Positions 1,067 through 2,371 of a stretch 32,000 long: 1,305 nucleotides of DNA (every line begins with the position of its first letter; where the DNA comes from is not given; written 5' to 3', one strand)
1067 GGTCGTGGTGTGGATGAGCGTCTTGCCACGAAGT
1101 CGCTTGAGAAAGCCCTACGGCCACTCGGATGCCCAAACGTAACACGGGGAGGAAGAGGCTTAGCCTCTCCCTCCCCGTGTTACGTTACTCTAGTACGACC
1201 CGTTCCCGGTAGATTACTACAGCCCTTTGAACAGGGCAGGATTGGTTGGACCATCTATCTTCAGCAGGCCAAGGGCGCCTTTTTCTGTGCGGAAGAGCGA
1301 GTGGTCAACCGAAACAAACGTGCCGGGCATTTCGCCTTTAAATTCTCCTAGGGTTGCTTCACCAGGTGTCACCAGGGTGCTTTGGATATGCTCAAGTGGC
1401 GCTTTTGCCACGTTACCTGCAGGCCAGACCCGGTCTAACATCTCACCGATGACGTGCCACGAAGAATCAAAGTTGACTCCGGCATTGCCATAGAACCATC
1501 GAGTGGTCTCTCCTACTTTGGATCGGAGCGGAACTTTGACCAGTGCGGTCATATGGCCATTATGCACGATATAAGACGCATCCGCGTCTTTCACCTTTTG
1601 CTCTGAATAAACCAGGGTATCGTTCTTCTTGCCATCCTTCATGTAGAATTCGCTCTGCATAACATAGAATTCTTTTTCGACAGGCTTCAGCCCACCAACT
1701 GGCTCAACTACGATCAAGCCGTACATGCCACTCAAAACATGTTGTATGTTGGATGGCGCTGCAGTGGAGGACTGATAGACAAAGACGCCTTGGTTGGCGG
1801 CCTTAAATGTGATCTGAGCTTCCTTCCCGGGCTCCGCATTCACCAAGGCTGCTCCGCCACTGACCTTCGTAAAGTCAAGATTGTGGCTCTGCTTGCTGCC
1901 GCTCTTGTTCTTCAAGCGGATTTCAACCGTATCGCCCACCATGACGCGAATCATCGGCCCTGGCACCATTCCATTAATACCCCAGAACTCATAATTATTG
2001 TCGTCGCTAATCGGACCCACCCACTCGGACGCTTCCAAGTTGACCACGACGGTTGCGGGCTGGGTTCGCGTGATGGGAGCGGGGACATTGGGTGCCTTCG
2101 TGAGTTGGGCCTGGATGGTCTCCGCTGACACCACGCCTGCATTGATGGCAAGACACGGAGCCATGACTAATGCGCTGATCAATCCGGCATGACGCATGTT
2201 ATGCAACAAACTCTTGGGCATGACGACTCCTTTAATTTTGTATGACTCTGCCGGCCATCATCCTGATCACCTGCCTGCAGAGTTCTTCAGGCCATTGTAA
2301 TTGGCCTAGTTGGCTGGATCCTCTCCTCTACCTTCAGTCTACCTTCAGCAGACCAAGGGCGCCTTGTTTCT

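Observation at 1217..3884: Tandem NirK-family genes with complementary loss of copper and catalytic residues: a possible obligate heteromeric nitrite reductase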

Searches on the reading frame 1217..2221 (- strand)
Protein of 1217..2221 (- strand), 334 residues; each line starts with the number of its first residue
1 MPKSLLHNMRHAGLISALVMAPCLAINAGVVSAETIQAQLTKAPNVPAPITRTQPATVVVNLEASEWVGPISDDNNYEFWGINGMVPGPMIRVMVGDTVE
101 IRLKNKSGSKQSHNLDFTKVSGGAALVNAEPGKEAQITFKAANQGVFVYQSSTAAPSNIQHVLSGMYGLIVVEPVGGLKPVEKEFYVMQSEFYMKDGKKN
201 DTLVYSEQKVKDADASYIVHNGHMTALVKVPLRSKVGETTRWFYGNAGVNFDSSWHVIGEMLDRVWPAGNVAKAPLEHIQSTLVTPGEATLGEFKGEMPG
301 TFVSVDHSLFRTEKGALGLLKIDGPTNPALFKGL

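Call 3: search_protein_families(library=pfam, proteins=[window:1217-2221:-], max_evalue=0.01)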
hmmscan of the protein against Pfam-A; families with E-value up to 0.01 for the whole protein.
window:1217-2221:- (334 aa): 2 families
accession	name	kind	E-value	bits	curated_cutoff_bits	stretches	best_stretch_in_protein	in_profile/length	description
PF07732.21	Cu-oxidase_3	-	5.2e-13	49.5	21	1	75-174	13-116/119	Multicopper oxidase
PF07731.20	Cu-oxidase_2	-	0.0013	19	20.4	0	125-174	91-135/137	Multicopper oxidase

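Call 4: search_protein_families(library=ncbifam, proteins=[window:1217-2221:-], max_evalue=0.01)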
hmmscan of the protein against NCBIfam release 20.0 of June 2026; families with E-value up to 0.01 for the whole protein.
window:1217-2221:- (334 aa): 8 families
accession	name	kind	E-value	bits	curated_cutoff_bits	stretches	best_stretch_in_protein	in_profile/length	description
TIGR02376.1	Cu_nitrite_red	equivalog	3.5e-68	230.3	296.3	1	39-332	9-320/326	copper-containing nitrite reductase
TIGR01480.1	copper_res_A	subfamily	3.6e-09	35.6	478.95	1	79-197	66-186/593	copper resistance system multicopper oxidase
NF008135.0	PRK10883.1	equivalog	4.9e-09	35.2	581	1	19-192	9-184/471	cell division protein FtsP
NF008205.1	PRK10965.1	equivalog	5.6e-08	32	525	1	37-173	25-164/529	multicopper oxidase CueO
TIGR03388.1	ascorbase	equivalog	7.1e-07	28.3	614.8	1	79-200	22-150/542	L-ascorbate oxidase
TIGR04246.1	nitrous_NosZ_Gp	equivalog_domain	0.002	16.5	625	1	90-150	500-558/578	Sec-dependent nitrous-oxide reductase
TIGR03389.1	laccase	equivalog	0.0045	15.8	558.9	1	81-112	26-57/539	laccase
NF045554.1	AmiPhnlOxPhsA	equivalog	0.0059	15.2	950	1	43-138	10-104/581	O-aminophenol oxidase PhsA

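Call 6: search_solved_structures(query=window:1217-2221:-, show_alignments=2)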
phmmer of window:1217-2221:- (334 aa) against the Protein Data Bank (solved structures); distinct sequences matched with E-value up to 0.001: 118 (the best 60 are shown).
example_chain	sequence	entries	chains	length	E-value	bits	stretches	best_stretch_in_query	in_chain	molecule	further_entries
6the_A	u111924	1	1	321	2.6e-76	260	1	35-333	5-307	Copper-containing nitrite reductase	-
6tfd_A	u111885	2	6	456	4.8e-74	252.5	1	37-331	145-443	Copper-containing nitrite reductase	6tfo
2dv6_A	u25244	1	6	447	1.9e-73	250.6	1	37-330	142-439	Nitrite reductase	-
6qpt_A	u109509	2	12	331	5.3e-71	242.5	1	31-333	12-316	Copper-containing nitrite reductase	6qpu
2yqb_A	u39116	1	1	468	7.9e-71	242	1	31-333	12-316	COPPER-CONTAINING NITRITE REDUCTASE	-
9fom_A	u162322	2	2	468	1.4e-70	241.1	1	31-333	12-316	Copper-containing nitrite reductase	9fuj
9fui_A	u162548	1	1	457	1.5e-70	241.1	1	31-333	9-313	Copper-containing nitrite reductase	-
6qpz_A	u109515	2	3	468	1.5e-70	241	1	31-333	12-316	Copper-containing nitrite reductase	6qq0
3ziy_A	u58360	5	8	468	1.5e-70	241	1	31-333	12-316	COPPER-CONTAINING NITRITE REDUCTASE | Nitrite reductase, copper-containing | Nitrite reductase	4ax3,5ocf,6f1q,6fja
7qq2_A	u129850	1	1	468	1.5e-70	241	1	31-333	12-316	Copper-containing nitrite reductase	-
6qpv_A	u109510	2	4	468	1.6e-70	241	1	31-333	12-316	Copper-containing nitrite reductase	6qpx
6qq1_A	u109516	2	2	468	1.6e-70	241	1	31-333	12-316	Copper-containing nitrite reductase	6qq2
9fuh_A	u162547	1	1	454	1.7e-70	240.9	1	32-333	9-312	Copper-containing nitrite reductase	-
3zbm_A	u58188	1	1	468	2.2e-70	240.5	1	31-333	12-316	COPPER-CONTAINING NITRITE REDUCTASE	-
2zoo_A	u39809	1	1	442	3.1e-70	240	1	34-333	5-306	Probable nitrite reductase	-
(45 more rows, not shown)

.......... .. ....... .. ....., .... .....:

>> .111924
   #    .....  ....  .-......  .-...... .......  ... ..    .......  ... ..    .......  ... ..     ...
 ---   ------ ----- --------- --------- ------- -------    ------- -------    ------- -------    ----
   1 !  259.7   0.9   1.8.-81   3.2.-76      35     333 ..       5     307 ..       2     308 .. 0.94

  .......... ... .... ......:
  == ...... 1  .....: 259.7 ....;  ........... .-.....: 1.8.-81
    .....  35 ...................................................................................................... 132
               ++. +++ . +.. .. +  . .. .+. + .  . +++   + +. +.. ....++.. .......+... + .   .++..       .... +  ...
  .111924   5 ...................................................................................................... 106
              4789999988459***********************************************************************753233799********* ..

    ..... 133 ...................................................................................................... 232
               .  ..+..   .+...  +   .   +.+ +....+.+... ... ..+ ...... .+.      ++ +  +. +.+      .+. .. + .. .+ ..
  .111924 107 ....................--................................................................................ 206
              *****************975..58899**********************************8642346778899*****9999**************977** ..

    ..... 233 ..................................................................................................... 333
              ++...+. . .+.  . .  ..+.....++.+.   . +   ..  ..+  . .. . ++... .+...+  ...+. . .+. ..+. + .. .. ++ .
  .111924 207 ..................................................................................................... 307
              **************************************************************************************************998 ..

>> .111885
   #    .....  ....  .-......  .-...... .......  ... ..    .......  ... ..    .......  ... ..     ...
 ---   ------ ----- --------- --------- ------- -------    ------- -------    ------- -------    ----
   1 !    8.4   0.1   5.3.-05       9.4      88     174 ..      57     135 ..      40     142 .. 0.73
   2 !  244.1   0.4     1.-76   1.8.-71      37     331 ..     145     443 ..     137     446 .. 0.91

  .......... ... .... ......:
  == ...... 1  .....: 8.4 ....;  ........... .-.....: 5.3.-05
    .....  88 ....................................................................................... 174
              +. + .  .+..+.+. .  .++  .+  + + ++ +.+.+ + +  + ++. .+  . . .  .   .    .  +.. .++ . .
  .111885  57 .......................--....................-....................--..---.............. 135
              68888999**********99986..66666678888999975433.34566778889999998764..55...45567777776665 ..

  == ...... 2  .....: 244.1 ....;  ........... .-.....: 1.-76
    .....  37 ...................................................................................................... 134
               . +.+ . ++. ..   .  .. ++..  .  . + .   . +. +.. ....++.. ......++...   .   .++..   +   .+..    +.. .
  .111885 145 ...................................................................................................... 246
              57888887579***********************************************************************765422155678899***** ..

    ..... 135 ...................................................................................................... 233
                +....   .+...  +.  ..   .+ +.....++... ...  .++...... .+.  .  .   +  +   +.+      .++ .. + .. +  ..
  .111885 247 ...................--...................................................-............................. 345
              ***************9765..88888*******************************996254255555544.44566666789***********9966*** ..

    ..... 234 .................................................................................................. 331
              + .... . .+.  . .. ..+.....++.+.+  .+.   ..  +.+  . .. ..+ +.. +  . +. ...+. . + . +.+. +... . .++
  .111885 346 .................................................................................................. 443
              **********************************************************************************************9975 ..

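Call 10: find_homologous_proteins(query=window:1217-2221:-)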
Query window:1217-2221:- (334 aa): 7003 proteins with E <= 0.001 among 8000 candidates; the best 120 are listed.
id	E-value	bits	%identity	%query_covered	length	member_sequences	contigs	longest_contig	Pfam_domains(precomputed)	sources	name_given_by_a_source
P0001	2.5e-206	702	94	100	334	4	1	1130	PF07732.22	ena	-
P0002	1.5e-203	693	90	100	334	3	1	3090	PF07732.22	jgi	jgi:nitrite reductase (NO-forming)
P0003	2.2e-202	689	91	100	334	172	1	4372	PF07732.22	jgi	jgi:nitrite reductase (NO-forming)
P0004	1.9e-198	676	89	100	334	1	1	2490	PF07732.22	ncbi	-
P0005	1.1e-196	670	89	100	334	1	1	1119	PF07732.22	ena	-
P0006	3.6e-196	669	88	100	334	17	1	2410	PF07732.22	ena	-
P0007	3.8e-196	669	88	100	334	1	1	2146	PF07732.22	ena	-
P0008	1.0e-195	667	88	100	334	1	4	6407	PF07732.22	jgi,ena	jgi:nitrite reductase (NO-forming)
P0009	2.6e-195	666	88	100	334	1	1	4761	PF07732.22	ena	-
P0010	2.6e-195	666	88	100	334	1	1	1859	PF07732.22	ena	-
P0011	3.6e-195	665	88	100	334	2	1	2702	PF07732.22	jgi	-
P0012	5.0e-195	665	88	100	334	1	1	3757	PF07732.22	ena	-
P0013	5.1e-195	665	88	100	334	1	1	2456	PF07732.22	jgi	jgi:nitrite reductase (NO-forming)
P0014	1.7e-193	660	87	100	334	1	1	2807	PF07732.22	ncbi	-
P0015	6.8e-193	658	87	100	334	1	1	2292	PF07732.22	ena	-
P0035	9.2e-133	460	88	71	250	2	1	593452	PF07732.22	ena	-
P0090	6.0e-114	399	57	97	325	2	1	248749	PF07731.21,PF07732.22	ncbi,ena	-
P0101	9.8e-111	388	57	97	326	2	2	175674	PF07732.22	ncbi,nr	ncbi:MAG: nitrite reductase, copper-containing [Nitrospira sp.]|nr:multicopper oxidase domain-contai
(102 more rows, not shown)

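Call 14: find_encoding_contigs(protein=P0090, flank=6000, max_places=3)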
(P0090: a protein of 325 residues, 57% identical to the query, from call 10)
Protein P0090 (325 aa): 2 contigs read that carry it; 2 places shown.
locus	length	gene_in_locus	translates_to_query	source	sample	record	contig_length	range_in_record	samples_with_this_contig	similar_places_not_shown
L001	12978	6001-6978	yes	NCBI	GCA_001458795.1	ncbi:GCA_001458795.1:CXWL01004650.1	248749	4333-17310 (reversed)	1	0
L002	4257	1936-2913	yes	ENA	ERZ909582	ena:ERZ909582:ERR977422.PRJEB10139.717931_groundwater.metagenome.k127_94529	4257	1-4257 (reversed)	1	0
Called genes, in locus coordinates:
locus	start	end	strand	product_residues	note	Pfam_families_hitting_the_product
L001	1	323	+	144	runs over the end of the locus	PF02082:Rrf2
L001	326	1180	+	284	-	PF01925:TauE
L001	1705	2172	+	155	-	PF00041:fn3, PF16656:Pur_ac_phosph_N (weak), PF28033:Fn3_ROS1 (weak)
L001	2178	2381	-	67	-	-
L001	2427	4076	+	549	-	PF05170:AsmA, PF05359:DUF748, PF13116:YhdP (faint), PF05170:AsmA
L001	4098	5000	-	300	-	-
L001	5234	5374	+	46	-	-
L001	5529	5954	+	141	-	PF00034:Cytochrom_C (weak), PF13442:Cytochrome_CBB3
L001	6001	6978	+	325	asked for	PF07731:Cu-oxidase_2 (faint), PF07732:Cu-oxidase_3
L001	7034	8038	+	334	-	PF07732:Cu-oxidase_3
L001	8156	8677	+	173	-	PF07603:Lcl_C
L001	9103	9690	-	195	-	PF03264:Cytochrom_NNT, PF22113:Mtrc-MtrF_II-IV_dom (faint), PF14522:Cytochrome_C7 (faint)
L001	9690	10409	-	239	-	PF02085:Cytochrom_CIII (faint), PF13435:Cytochrome_C554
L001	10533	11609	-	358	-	PF27869:HaoB_nitrify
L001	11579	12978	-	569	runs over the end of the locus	PF14522:Cytochrome_C7 (faint), PF09699:Paired_CXXCH_1 (faint), PF13447:Multi-haem_cyto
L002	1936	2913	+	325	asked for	PF07731:Cu-oxidase_2 (faint), PF07732:Cu-oxidase_3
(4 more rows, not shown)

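Call 15: find_encoding_contigs(protein=P0101, flank=6000, max_places=3)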
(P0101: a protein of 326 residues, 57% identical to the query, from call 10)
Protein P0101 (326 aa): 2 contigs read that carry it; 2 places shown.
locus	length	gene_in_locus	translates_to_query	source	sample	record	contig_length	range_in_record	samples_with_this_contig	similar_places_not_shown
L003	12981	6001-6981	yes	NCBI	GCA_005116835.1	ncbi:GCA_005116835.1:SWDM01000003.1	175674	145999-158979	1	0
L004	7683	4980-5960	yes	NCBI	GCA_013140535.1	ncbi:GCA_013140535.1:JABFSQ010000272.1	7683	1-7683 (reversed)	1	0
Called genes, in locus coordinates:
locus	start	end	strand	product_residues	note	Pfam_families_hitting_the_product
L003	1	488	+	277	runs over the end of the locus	PF01925:TauE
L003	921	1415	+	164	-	PF00041:fn3 (weak)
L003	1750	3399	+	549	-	PF05170:AsmA, PF05359:DUF748, PF13116:YhdP (faint), PF05170:AsmA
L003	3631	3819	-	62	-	-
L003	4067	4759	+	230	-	PF01346:FKBP_N, PF00254:FKBP_C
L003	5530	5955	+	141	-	PF00034:Cytochrom_C (weak), PF13442:Cytochrome_CBB3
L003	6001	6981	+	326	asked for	PF07732:Cu-oxidase_3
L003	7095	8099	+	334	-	PF07732:Cu-oxidase_3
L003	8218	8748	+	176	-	PF07603:Lcl_C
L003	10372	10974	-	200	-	PF03264:Cytochrom_NNT, PF22113:Mtrc-MtrF_II-IV_dom (faint), PF14522:Cytochrome_C7 (faint)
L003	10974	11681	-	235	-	PF02085:Cytochrom_CIII (faint), PF13435:Cytochrome_C554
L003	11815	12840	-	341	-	PF27869:HaoB_nitrify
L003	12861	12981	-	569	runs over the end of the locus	PF14522:Cytochrome_C7 (faint), PF09699:Paired_CXXCH_1 (faint), PF13447:Multi-haem_cyto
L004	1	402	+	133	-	PF00041:fn3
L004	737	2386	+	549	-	PF05170:AsmA, PF05359:DUF748, PF05170:AsmA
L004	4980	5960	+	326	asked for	PF07732:Cu-oxidase_3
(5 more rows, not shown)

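Call 16: find_encoding_contigs(protein=P0035, flank=6000, max_places=3)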
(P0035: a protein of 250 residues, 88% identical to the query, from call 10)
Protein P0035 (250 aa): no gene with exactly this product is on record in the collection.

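Call 32: find_related_loci(query=window:1217-2221:-, collection=metagenome_contigs, flank=5000)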
Query window:1217-2221:- (334 aa) in metagenome_contigs; peptide patterns used: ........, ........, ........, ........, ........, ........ (x = any residue, [..] = any of these).
114 stretches matched a pattern; 68 encode a relative of the query (tblastn E <= 1e-3); 66 distinct loci.
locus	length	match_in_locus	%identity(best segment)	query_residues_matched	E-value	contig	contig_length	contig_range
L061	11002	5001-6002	98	1-334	0e+0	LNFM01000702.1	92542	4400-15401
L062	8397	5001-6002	98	1-334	0e+0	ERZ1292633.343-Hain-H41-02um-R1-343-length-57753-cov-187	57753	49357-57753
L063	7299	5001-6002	98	1-334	0e+0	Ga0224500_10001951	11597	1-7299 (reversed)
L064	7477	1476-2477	97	1-334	0e+0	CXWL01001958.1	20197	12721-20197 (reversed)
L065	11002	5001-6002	97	1-334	0e+0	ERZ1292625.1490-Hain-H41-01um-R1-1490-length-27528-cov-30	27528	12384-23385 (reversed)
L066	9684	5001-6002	92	1-334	0e+0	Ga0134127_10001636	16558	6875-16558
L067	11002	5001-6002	90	1-334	0e+0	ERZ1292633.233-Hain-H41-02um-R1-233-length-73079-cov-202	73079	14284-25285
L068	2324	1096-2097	90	1-334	0e+0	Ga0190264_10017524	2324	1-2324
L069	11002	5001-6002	90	1-334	0e+0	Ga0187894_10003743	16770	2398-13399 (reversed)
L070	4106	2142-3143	87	1-334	0e+0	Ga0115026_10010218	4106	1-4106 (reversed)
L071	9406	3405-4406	87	1-334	0e+0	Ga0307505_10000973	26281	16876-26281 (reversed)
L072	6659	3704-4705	87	1-334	0e+0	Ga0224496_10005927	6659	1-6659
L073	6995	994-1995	87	1-334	0e+0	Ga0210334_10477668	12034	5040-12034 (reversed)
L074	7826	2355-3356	85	1-334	0e+0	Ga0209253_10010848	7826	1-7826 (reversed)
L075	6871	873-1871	86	1-334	0e+0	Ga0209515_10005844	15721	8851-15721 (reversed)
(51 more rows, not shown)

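Call 63: predict_structure(alignment_id=A2)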
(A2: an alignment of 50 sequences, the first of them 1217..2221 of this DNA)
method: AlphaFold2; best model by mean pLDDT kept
length: 334 residues; sequences in the alignment: 50
mean_pLDDT: 84.6   pTM: 0.83
mean pLDDT of the five models: 84.6, 84.3, 82.9, 79.6, 74.1
residues with pLDDT >= 90: 205; 70-90: 79; 50-70: 18; < 50: 32
segments of 3 or more residues with pLDDT < 50: 1-31
pLDDT, mean of each block of 10 residues (from residue 1): 31 31 35 85 95 97 94 91 92 97 95 92 91 97 95 73 87 96 95 91 94 90 88 94 92 85 93 93 92 91 73 77 79 56
secondary structure, 60 per line:
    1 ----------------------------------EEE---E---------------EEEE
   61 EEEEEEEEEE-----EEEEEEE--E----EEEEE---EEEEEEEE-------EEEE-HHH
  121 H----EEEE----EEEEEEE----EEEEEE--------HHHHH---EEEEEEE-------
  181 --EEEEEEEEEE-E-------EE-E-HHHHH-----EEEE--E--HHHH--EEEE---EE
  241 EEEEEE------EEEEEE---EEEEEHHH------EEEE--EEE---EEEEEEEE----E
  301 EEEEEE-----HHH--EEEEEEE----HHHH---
elements in order: E35-37 E57-70 E76-82 E90-94 E98-105 E113-116 H118-121 E126-129 E134-140 E145-150 H159-163 E167-173 E183-192 H207-211 E217-220 H226-229 E232-235 E239-246 E253-258 E262-266 E276-279 E282-284 E288-295 E300-306 E317-323 H328-331
